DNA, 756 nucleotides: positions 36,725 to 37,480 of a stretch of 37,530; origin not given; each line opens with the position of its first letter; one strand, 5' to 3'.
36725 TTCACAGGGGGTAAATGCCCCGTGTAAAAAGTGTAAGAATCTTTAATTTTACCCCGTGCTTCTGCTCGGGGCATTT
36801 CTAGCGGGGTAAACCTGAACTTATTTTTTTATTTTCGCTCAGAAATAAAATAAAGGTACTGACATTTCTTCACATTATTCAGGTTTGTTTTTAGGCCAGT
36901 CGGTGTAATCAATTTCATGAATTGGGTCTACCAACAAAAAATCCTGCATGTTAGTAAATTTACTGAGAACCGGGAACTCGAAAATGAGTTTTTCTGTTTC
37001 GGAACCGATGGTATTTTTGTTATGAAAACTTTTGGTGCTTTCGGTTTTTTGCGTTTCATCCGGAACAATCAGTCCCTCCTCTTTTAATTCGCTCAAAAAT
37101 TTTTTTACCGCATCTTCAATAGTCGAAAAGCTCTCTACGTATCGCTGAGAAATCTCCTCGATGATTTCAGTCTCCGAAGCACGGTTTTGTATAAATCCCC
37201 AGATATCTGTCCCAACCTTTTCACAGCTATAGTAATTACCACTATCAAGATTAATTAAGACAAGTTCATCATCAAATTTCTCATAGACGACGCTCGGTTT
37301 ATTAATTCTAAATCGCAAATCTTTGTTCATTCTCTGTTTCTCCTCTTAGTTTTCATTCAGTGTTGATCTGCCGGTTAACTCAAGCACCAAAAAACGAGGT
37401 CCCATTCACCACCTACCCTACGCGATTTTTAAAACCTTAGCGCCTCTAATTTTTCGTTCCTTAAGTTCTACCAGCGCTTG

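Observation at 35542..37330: PqqD-like peptide-binding protein plus HPr-kinase-like P-loop protein head a 9.5-kb polysaccharide operon, with no peptide substrate, protease or cyclase in sight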

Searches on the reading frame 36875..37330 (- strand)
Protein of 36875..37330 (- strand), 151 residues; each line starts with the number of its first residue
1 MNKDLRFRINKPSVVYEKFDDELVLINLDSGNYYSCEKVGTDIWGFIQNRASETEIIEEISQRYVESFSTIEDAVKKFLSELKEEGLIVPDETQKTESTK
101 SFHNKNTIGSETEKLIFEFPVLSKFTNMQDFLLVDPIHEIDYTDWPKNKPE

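Call 5: search_protein_families(library=ncbifam, proteins=[window:36875-37330:-], max_evalue=0.01)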
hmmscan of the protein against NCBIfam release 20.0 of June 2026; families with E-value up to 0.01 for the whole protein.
window:36875-37330:- (151 aa): 7 families
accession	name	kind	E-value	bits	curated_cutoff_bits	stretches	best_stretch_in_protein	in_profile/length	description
NF033536.1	lasso_PqqD_Bac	exception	5.1e-14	52.2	80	1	15-88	13-86/88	lasso peptide biosynthesis PqqD family chaperone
TIGR04248.1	SCM_PqqD_rel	equivalog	2.1e-09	37.5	100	1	13-87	6-80/84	SynChlorMet cassette protein ScmD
NF033530.1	lasso_PqqD_Strm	exception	4.7e-05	23.5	70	1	12-88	2-78/78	lasso peptide biosynthesis PqqD family chaperone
NF050069.2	PqqD_rel_WgkC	exception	0.00019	21.3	110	1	13-83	11-81/103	PqqD family peptide maturation chaperone WgkC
TIGR04302.1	geo_PqqD_fam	equivalog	0.00049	20.5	100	1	30-88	43-100/102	GeoRSP system PqqD family peptide chaperone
TIGR04353.1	PqqD_rel_X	equivalog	0.0023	18.8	35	1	19-88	1-73/74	HPr-rel-A system PqqD family peptide chaperone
TIGR03859.1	PQQ_PqqD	equivalog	0.0032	17.3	46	1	36-88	29-80/81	pyrroloquinoline quinone biosynthesis peptide chaperone PqqD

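Call 6: search_protein_families(library=pfam, proteins=[window:36875-37330:-], max_evalue=0.01)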
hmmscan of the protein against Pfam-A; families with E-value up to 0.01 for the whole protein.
window:36875-37330:- (151 aa): 2 families
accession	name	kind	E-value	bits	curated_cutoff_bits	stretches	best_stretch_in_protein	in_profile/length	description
PF05402.18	PqqD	-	5.5e-14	52.7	23.4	1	22-88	1-67/67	Coenzyme PQQ synthesis protein D (PqqD)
PF18662.7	HTH_56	-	0.0021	18.5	26.2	1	39-105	30-99/111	Cch helix turn helix domain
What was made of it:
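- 36875..37330 (-): PqqD-family RRE protein, 151 aa: RRE domain, disordered linker and conserved C-terminal tail. Pfam PqqD 52.7 bits (call 6).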

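Call 22: find_homologous_proteins(query=window:36875-37330:-, max_evalue=0.001)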
Query window:36875-37330:- (151 aa): 142 proteins with E <= 0.001 among 170 candidates; the best 120 are listed.
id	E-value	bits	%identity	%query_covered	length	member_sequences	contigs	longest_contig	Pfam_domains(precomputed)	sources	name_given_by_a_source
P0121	1.1e-90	319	97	100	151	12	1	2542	PF05402.19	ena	-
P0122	2.7e-80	286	88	99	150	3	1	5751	PF05402.19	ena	-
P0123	1.2e-78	280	86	98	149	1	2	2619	PF05402.19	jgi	-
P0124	7.8e-78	278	85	99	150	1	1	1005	PF05402.19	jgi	jgi:hypothetical protein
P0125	1.8e-74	267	84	97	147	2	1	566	PF05402.19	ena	-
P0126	1.5e-73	264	80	100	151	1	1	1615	PF05402.19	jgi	jgi:hypothetical protein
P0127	9.5e-73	261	82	99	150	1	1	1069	PF05402.19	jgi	jgi:hypothetical protein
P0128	2.6e-70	253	78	100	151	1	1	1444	PF05402.19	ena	-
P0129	6.9e-70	252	78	99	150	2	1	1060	PF05402.19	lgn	-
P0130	9.6e-70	251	79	99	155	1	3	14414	PF05402.19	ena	-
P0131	4.4e-68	246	77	100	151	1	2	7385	PF05402.19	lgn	-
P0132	1.7e-66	241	75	100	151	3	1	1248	PF05402.19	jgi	jgi:hypothetical protein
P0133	5.2e-63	230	72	100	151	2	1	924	PF05402.19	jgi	jgi:hypothetical protein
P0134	4.8e-62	226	69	100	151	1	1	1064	PF05402.19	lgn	-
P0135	5.1e-53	197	81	78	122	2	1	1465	PF05402.19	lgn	-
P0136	1.0e-50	190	65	99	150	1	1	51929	PF05402.19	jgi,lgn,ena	-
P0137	1.9e-49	186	88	70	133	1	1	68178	PF05402.19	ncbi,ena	-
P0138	4.6e-49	184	59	98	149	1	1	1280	PF05402.19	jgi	-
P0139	3.3e-48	182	59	99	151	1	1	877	PF05402.19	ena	-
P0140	1.2e-47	180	60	99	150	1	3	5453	PF05402.19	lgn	-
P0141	1.2e-47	180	59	97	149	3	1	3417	PF05402.19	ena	-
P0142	1.7e-47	179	59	99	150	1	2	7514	PF05402.19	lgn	-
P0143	2.9e-47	179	56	100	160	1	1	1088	PF05402.19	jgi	jgi:hypothetical protein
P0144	5.5e-47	178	58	99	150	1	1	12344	PF05402.19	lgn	-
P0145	1.3e-46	176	58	99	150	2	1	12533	PF05402.19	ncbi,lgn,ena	-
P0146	5.6e-46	174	62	99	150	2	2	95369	PF05402.19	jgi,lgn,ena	-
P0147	3.5e-44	169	54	99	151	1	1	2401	PF05402.19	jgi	jgi:hypothetical protein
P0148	8.4e-44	167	56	95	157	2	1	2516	PF05402.19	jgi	jgi:hypothetical protein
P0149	2.1e-43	166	51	99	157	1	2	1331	PF05402.19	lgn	-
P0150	2.5e-43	166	51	100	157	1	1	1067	PF05402.19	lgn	-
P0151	3.7e-42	162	50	100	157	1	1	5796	PF05402.19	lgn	-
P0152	3.9e-41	159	53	95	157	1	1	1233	PF05402.19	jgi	jgi:hypothetical protein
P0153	1.1e-40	157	51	97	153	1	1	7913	PF05402.19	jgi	jgi:hypothetical protein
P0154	1.7e-40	157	50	99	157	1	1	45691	PF05402.19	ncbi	ncbi:PqqD family protein [Thermodesulfobacteriota bacterium]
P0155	5.2e-40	155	50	99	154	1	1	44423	PF05402.19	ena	-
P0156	5.6e-40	155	52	97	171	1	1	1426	PF05402.19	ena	-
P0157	6.8e-40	155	51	100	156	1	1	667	PF05402.19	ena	-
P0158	9.3e-40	154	51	97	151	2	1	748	PF05402.19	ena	-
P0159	1.1e-38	151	48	100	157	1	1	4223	PF05402.19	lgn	-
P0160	1.2e-38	151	49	99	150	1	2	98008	PF05402.19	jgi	jgi:hypothetical protein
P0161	2.1e-38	150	52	97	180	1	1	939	PF05402.19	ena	-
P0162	5.0e-38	149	50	97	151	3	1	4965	PF05402.19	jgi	jgi:hypothetical protein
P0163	7.8e-38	148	51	97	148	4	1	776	PF05402.19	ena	-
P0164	8.0e-38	148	50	97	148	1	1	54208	PF05402.19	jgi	jgi:hypothetical protein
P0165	1.2e-37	147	48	97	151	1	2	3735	PF05402.19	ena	-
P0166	1.2e-37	147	49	95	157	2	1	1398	PF05402.19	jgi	jgi:hypothetical protein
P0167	1.4e-37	147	50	97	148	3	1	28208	PF05402.19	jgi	jgi:hypothetical protein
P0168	2.0e-37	147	49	98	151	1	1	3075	PF05402.19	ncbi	-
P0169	3.7e-37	146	48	99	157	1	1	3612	PF05402.19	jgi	jgi:hypothetical protein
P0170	4.9e-37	145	50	99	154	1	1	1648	PF05402.19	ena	-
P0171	6.2e-37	145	47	100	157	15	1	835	PF05402.19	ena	-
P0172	1.9e-36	143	48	97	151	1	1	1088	PF05402.19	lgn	-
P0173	2.0e-36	143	51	95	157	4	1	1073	PF05402.19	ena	-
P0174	1.5e-35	141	49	97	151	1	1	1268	PF05402.19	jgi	jgi:hypothetical protein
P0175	2.2e-35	140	50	99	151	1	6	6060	PF05402.19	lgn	-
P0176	4.2e-35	139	46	100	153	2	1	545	PF05402.19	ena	-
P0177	6.0e-35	139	46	100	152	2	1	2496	PF05402.19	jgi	jgi:hypothetical protein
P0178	6.2e-35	139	48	98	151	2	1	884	PF05402.19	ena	-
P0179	8.3e-35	138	46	99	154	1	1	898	PF05402.19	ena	-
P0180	2.1e-34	137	50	97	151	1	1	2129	PF05402.19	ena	-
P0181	4.6e-34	136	47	99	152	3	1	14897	PF05402.19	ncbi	-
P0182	5.2e-34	136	47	97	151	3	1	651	PF05402.19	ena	-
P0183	5.4e-34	136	47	98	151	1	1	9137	PF05402.19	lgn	-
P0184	6.6e-34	135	48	98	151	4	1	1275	PF05402.19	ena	-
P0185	8.1e-34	135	49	97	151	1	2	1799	PF05402.19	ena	-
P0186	1.0e-33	135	48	97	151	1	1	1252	PF05402.19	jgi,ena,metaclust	metaclust:\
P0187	7.0e-33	132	47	99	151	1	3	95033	PF05402.19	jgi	jgi:hypothetical protein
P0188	7.4e-33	132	47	95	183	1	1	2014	PF05402.19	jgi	jgi:hypothetical protein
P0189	1.0e-32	131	47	100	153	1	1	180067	PF05402.19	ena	-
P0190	2.8e-32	130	46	97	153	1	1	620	PF05402.19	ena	-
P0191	1.3e-31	128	44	98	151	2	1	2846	PF05402.19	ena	-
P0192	4.6e-31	126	45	94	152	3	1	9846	PF05402.19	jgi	-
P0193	3.2e-30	123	48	93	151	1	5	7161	PF05402.19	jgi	jgi:hypothetical protein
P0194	1.7e-29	121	44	97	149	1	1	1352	PF05402.19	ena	-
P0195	2.8e-29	120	45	97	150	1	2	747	PF05402.19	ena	-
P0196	5.2e-29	119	45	97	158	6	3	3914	PF05402.19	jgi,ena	-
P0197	5.6e-29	119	46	94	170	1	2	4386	PF05402.19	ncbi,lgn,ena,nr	ncbi:MAG TPA: PqqD family protein [Nitrospirae bacterium]|nr:PqqD family protein [Nitrospirota bacte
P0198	6.8e-29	119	43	93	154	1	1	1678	PF05402.19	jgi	jgi:hypothetical protein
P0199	9.7e-29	118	43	93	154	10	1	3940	PF05402.19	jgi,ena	jgi:coenzyme PQQ synthesis protein D (PqqD)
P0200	1.8e-28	118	43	97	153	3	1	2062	PF05402.19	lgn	-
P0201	2.0e-28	117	44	97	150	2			PF05402.19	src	-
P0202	2.0e-28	117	40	97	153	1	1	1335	PF05402.19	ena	-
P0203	6.7e-28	116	43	97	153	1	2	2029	PF05402.19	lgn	-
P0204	7.0e-28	116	42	97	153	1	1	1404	PF05402.19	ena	-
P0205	7.3e-28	116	43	96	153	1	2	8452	PF05402.19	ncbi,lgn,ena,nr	ncbi:MAG: PqqD family peptide modification chaperone [Planctomycetia bacterium]|nr:PqqD family pepti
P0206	8.5e-28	115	43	96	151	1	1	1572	PF05402.19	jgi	jgi:hypothetical protein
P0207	1.3e-27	115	44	97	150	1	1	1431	PF05402.19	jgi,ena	-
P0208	1.9e-27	114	39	94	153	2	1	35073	PF05402.19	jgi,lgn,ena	-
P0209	7.1e-27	112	39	97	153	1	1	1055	PF05402.19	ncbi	-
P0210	8.1e-27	112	41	96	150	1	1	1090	PF05402.19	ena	-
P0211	8.9e-27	112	42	96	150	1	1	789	PF05402.19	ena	-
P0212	1.1e-26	112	43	97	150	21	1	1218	PF05402.19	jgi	jgi:hypothetical protein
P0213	1.2e-26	112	42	97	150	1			PF05402.19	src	-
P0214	1.5e-26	111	41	97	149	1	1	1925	PF05402.19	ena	-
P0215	2.1e-26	111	41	97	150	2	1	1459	PF05402.19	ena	-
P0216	2.3e-26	111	39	97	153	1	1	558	PF05402.19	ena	-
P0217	2.5e-26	111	41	94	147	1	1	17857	PF05402.19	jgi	jgi:Coenzyme PQQ synthesis protein D (PqqD)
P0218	2.9e-26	110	41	94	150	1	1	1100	PF05402.19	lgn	-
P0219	3.9e-26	110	41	94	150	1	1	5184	PF05402.19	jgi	jgi:hypothetical protein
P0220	4.4e-26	110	39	93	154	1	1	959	PF05402.19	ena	-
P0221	5.1e-26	110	41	97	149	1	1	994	PF05402.19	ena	-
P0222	5.2e-26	110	42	97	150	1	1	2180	PF05402.19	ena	-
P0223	5.2e-26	110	41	94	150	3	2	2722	PF05402.19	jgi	jgi:hypothetical protein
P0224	5.3e-26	110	41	94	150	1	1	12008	PF05402.19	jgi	jgi:hypothetical protein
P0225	5.3e-26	110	41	94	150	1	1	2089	PF05402.19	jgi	jgi:hypothetical protein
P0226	6.0e-26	109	41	94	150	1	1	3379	PF05402.19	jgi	jgi:hypothetical protein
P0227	6.9e-26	109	43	94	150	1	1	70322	PF05402.19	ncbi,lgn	-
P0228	7.1e-26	109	39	93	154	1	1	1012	PF05402.19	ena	-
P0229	7.5e-26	109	38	93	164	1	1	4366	PF05402.19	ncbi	-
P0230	7.6e-26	109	42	94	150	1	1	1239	PF05402.19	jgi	jgi:hypothetical protein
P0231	8.0e-26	109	42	97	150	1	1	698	PF05402.19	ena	-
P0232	9.0e-26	109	40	93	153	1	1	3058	PF05402.19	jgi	jgi:hypothetical protein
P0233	1.4e-25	108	41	94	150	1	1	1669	PF05402.19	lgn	-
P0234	1.5e-25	108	42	94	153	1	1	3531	PF05402.19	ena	-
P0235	2.0e-25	108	40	97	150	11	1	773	PF05402.19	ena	-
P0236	2.2e-25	108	41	94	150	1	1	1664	PF05402.19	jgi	jgi:hypothetical protein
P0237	2.8e-25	107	41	94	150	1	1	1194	PF05402.19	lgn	-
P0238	4.5e-25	107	39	97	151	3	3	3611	PF05402.19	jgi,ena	-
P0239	5.5e-25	106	42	94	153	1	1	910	PF05402.19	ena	-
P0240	5.6e-25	106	40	93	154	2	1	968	PF05402.19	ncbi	-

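Call 34: predict_structure(alignment_id=A4)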
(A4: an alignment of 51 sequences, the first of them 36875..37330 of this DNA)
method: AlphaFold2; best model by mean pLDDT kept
length: 151 residues; sequences in the alignment: 51
mean_pLDDT: 78.8   pTM: 0.70
mean pLDDT of the five models: 78.8, 75.6, 75.2, 74.7, 72.6
residues with pLDDT >= 90: 85; 70-90: 20; 50-70: 21; < 50: 25
segments of 3 or more residues with pLDDT < 50: 95-111, 139-142
pLDDT, mean of each block of 10 residues (from residue 1): 76 89 90 92 93 93 93 96 95 55 40 82 84 55 52 48
secondary structure, 60 per line:
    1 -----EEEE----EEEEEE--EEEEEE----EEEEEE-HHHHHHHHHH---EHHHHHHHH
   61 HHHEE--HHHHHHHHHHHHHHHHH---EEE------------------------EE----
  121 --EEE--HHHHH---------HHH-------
elements in order: E6-9 E14-19 E22-27 E32-37 H39-48 H53-63 H68-84 E88-90 E123-125 H128-132
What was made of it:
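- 36875..37330 (-): AlphaFold2 gives pLDDT above 90 for the domain (call 34).
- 37061..37297 (-): RRE (winged helix-turn-helix) domain, about aa 12-90. DSSP elements are given in call 34.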

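Call 37: fold_search(model_id=the predicted structure, library=pdb)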
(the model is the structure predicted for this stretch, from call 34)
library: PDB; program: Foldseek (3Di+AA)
matches with E <= 10: 272; with E <= 0.001: 5
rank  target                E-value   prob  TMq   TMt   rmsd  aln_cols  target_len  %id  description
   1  5v1v_A                3.9e-06  1.00  0.53  0.89   1.0        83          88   30  TbiB1 in Complex with the TbiA(alpha) Leader Peptide (released 2018-09-05)
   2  5v1u_B                1.6e-05  1.00  0.52  0.88   3.3        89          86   29  TbiB1 in Complex with the TbiA(beta) Leader Peptide (released 2018-09-05)
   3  5v1u_A                6.0e-05  1.00  0.51  0.90   1.0        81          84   31  TbiB1 in Complex with the TbiA(beta) Leader Peptide (released 2018-09-05)
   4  5v1u_D                1.5e-04  1.00  0.49  0.87   1.4        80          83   31  TbiB1 in Complex with the TbiA(beta) Leader Peptide (released 2018-09-05)
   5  5v1u_C                3.4e-04  1.00  0.50  0.86   3.0        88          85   30  TbiB1 in Complex with the TbiA(beta) Leader Peptide (released 2018-09-05)
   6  6jx3_B                3.2e-03  1.00  0.48  0.81   2.3        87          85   21  Lasso peptide synthetase B1 complexed with the leader peptide (released 2019-06-26)
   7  4bs9                  1.6e-02  1.00  0.44  0.11   3.8        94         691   16  Structure of the heterocyclase TruD (released 2013-11-06)
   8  8vpo                  3.9e-02  1.00  0.46  0.17   2.9        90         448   14  X-Ray Crystal Structure of TigE from Paramaledivibacter caminithermalis (released 2024-02-07)
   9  5why_B                8.2e-02  0.96  0.37  0.15   3.0        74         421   19  Structural Insights into Thioether Bond Formation in the Biosynthesis of Sactipeptides (released 2017-07-26)
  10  5dnk_A                1.3e-01  0.87  0.40  0.14   4.2       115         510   11  The structure of PKMT1 from Rickettsia prowazekii in complex with AdoHcy (released 2016-08-10)
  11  5wgg_A                1.3e-01  0.92  0.36  0.14   3.2        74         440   19  Structural Insights into Thioether Bond Formation in the Biosynthesis of Sactipeptides (released 2017-07-26)
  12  8t19_A                1.3e-01  0.90  0.37  0.59   4.6        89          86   15  RiPP precursor peptide recognition element (RRE) domain of Ocin-ThiF-like partner protein, PbtF, bound to an 8 residue (released 2024-06-12)
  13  5why_A                1.8e-01  0.87  0.36  0.15   3.2        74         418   19  Structural Insights into Thioether Bond Formation in the Biosynthesis of Sactipeptides (released 2017-07-26)
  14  5do0_A                2.2e-01  0.75  0.40  0.14   4.3       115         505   11  The structure of PKMT1 from Rickettsia prowazekii (released 2016-08-10)
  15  5dnk_B                5.3e-01  0.51  0.40  0.14   4.2       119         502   15  The structure of PKMT1 from Rickettsia prowazekii in complex with AdoHcy (released 2016-08-10)
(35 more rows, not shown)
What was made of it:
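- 36875..37330 (-): Foldseek top hits are TbiB1-leader complexes with target TM-score 0.89 (call 37).
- On Pfam PqqD (PF05402) / RRE fold: The AlphaFold2 domain has pLDDT above 90, and Foldseek matches TbiB1 with target TM-score 0.89 and rmsd 1.0 (calls 34, 37).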

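Call 38: search_solved_structures(query=A4, max_evalue=1, show_alignments=3)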
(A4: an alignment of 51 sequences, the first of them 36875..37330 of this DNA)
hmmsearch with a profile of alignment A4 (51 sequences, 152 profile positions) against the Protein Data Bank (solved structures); distinct sequences matched with E-value up to 1: 12.
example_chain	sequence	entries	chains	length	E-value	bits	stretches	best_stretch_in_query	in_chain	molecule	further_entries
5v1u_A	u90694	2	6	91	6.3e-16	61.8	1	13-88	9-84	TbiB1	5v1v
9x90_B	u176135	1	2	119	3.7e-11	46.3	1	18-89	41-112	Lasso peptide biosynthesis PqqD family chaperone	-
9x8z_B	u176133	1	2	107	4.2e-06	29.9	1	18-88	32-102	PqqD family protein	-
6jx3_B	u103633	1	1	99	7.6e-06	29.1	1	11-88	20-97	TfuB1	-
4of1_A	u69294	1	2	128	0.14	15.2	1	23-99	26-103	mRNA interferase MazF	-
7ung_C0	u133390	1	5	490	0.15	15.2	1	63-143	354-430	Tektin-3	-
8z0k_A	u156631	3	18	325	0.22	14.5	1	25-79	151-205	type I-F CRISPR-associated protein Csy3 | protein structure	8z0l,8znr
2mf2_A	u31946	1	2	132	0.23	14.5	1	23-89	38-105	mRNA interferase MazF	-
8w1p_A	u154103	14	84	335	0.23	14.5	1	25-79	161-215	Cas7 | Cas7f | a protein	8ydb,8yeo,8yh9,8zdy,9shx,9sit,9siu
4mzm_A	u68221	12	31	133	0.24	14.5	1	23-88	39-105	mRNA interferase MazF | MazF mRNA interferase | Endoribonuclease MazF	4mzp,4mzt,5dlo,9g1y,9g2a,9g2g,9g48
5sxy_A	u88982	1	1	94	0.34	13.9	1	36-86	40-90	Bifunctional coenzyme PQQ synthesis protein C/D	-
9mm2_A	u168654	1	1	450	0.83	12.7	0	65-107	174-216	Putative cell wall binding repeat-containing protein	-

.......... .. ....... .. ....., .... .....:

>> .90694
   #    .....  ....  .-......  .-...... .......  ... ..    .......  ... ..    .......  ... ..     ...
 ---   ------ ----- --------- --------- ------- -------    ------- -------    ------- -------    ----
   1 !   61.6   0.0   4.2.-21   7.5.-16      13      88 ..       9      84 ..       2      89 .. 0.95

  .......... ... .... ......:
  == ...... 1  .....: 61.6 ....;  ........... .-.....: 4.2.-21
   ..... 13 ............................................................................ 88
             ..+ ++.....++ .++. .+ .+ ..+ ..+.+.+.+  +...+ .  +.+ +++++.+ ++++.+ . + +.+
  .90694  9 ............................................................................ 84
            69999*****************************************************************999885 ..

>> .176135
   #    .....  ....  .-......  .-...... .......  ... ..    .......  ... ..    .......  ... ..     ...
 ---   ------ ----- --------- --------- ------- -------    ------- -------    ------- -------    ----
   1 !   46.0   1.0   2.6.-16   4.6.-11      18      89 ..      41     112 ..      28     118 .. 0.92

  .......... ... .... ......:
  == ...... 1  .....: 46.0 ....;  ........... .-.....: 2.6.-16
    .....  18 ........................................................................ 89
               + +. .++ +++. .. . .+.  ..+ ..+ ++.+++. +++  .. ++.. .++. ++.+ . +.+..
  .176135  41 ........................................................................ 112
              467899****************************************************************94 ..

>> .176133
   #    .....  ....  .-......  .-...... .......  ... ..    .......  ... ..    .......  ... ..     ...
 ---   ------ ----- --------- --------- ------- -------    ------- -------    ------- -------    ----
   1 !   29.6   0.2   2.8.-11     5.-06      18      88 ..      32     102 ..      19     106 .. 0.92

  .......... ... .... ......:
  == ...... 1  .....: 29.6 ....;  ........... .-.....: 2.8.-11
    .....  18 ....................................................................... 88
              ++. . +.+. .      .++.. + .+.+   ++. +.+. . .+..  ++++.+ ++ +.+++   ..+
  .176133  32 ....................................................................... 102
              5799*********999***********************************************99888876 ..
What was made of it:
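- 36875..37330 (-): The profile also hits PbaB1 (9x90) and LppB (9x8z) (call 38).
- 37061..37297 (-): HMM alignment to TbiB1 covers residues 13-88 (call 38).
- Closest known: Linear Polyphosphorylated Peptide. Different: The RRE profile scores lower on LppB (29.9 bits) than on TbiB1 (61.8) or PbaB1 (46.3) (call 38).
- The AlphaFold2 model is closest to TbiB1, TfuB1, PbaB1 and LppB leader complexes (calls 34, 37, 38). The RRE is closest to lasso B1 proteins (calls 5, 37, 38).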

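Call 44: find_related_loci(query=A4, collection=metagenome_contigs, flank=10000)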
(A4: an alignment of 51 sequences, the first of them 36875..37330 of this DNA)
Query A4 (151 aa) in metagenome_contigs; peptide patterns used: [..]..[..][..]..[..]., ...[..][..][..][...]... (x = any residue, [..] = any of these).
600 stretches matched a pattern (row limit reached: there are more); 541 encode a relative of the query (tblastn E <= 1e-3); the best 80 are kept; 80 distinct loci.
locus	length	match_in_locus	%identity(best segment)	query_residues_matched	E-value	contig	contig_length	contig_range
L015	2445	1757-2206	87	1-150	4e-88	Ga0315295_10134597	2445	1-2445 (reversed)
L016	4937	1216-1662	65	1-149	2e-58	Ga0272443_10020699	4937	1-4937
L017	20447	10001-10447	62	1-149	2e-52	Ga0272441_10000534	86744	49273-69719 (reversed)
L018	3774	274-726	45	1-151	1e-45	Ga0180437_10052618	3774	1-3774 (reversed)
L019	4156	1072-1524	49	1-151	9e-46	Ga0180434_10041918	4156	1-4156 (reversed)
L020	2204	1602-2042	50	1-147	3e-44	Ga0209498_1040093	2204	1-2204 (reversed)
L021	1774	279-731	44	1-151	9e-45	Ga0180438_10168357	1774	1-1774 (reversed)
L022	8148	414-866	45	1-151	3e-42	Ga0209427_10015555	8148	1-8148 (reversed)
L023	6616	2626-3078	45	1-151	3e-42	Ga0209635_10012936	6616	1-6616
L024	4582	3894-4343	49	1-149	3e-42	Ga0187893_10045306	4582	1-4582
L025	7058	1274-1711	43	1-146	1e-41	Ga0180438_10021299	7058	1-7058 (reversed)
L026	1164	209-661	48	1-148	1e-41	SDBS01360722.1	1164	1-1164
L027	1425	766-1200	40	7-151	2e-40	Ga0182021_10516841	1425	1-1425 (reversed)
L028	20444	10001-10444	45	1-150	1e-39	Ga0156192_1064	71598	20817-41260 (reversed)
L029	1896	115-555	46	2-150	2e-39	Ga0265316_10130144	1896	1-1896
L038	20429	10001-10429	45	6-149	7e-38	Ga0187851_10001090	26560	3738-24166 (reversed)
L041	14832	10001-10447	45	1-149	1e-37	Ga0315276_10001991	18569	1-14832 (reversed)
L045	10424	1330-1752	44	6-146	3e-37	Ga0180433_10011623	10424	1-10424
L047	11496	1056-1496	44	1-151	5e-37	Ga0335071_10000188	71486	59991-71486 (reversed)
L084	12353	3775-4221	41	1-149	2e-34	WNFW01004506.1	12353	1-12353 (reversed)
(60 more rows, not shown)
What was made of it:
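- Tried and rejected: The PqqD-tail alignment worked far better on metagenomes (call 44).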
